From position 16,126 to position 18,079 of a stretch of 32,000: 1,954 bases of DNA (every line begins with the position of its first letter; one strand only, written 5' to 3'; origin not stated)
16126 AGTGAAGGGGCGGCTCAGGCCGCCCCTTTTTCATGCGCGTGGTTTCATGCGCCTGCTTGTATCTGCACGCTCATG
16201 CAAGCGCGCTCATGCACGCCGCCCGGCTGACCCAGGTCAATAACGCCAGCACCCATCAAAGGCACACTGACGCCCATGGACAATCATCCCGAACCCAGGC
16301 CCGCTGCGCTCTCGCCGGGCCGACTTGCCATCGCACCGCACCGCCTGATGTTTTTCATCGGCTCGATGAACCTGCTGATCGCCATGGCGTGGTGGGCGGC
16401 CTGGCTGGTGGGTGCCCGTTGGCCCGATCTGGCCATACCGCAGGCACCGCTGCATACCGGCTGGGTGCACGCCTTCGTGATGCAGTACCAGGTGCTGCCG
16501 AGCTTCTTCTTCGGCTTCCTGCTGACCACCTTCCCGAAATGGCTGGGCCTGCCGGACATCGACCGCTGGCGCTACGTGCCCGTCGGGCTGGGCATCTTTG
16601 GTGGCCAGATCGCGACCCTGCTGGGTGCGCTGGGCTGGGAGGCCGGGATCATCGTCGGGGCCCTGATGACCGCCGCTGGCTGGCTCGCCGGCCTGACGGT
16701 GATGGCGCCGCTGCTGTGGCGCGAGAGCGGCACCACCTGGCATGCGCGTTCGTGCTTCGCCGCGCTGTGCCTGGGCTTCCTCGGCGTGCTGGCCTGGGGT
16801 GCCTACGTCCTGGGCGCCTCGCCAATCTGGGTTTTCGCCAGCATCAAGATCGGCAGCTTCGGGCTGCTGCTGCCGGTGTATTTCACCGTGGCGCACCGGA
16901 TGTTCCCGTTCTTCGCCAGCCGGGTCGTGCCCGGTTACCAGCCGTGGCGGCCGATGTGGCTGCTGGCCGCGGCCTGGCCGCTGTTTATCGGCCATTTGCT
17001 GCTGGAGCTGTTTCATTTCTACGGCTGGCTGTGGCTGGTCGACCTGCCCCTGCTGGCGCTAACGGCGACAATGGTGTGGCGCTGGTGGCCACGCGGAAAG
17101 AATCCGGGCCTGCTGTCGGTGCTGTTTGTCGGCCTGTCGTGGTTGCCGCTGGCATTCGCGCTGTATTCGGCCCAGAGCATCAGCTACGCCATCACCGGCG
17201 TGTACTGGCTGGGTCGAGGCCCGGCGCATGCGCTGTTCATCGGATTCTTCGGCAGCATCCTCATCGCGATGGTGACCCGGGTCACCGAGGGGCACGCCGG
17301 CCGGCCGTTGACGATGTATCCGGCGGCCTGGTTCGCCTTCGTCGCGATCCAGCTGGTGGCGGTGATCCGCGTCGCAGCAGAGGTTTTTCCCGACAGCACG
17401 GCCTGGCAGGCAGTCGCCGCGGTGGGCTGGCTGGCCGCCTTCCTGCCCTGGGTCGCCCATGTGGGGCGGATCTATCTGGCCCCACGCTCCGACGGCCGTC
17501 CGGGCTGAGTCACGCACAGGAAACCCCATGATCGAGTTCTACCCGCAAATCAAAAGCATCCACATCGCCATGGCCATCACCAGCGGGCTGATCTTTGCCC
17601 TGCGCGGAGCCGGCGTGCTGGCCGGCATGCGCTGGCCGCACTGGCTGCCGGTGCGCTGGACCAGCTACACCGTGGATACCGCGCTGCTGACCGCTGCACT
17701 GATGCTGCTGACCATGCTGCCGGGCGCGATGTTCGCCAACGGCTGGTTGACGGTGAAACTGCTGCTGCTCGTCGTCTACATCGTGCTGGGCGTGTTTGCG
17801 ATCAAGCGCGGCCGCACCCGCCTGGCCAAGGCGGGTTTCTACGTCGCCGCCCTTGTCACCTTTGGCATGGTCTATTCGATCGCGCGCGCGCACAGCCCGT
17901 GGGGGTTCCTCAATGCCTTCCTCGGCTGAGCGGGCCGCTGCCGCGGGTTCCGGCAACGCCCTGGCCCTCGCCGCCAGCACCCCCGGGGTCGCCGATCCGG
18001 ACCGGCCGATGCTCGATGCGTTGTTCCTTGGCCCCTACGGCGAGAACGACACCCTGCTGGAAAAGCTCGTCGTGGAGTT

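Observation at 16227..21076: nnrS-sirB operon carries a tightly coupled TyrDC-like decarboxylase plus CysK-like enzyme pair of unknown product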

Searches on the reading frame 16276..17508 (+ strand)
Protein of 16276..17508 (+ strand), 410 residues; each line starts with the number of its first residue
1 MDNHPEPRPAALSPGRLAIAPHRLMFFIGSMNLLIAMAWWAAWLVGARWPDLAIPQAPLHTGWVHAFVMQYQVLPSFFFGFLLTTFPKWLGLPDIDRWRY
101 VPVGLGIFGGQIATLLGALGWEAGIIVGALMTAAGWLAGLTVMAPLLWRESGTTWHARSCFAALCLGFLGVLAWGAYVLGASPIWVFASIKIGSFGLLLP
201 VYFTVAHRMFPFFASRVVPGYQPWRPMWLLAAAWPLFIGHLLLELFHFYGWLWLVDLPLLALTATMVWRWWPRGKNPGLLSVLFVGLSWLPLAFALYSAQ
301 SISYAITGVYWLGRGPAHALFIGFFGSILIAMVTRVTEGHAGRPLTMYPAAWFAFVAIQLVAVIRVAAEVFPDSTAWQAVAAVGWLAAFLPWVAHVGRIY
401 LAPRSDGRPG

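Call 7: search_protein_families(library=pfam, proteins=[window:16276-17508:+], max_evalue=0.01)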
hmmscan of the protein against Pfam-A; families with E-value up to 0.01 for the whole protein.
window:16276-17508:+ (410 aa): 1 family
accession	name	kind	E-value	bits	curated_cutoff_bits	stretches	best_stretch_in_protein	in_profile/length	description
PF05940.17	NnrS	-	3.3e-56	191.7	28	1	20-404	5-371/371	NnrS protein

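Call 8: search_protein_families(library=ncbifam, proteins=[window:16276-17508:+], max_evalue=0.01)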
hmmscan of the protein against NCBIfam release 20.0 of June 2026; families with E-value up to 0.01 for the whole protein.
window:16276-17508:+ (410 aa): 0 families

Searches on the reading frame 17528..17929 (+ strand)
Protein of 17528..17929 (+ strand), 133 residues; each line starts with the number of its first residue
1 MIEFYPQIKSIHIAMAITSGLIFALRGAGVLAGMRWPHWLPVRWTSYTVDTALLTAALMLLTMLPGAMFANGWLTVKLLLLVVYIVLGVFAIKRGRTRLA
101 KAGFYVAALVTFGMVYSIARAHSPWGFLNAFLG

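Call 7: search_protein_families(library=pfam, proteins=[window:17528-17929:+], max_evalue=0.01)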
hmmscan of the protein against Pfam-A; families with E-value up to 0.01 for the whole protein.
window:17528-17929:+ (133 aa): 1 family
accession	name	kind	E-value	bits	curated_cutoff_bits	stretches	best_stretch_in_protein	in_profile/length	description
PF04247.17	SirB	-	1.4e-29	103.1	30.9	1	5-124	1-120/120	Invasion gene expression up-regulator, SirB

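Call 8: search_protein_families(library=ncbifam, proteins=[window:17528-17929:+], max_evalue=0.01)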
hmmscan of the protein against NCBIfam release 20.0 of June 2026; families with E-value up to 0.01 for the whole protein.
window:17528-17929:+ (133 aa): 1 family
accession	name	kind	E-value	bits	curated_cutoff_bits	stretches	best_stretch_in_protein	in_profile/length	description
NF007622.0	PRK10278.1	exception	6.5e-07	29.6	190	1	42-118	41-118/130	invasion regulator SirB2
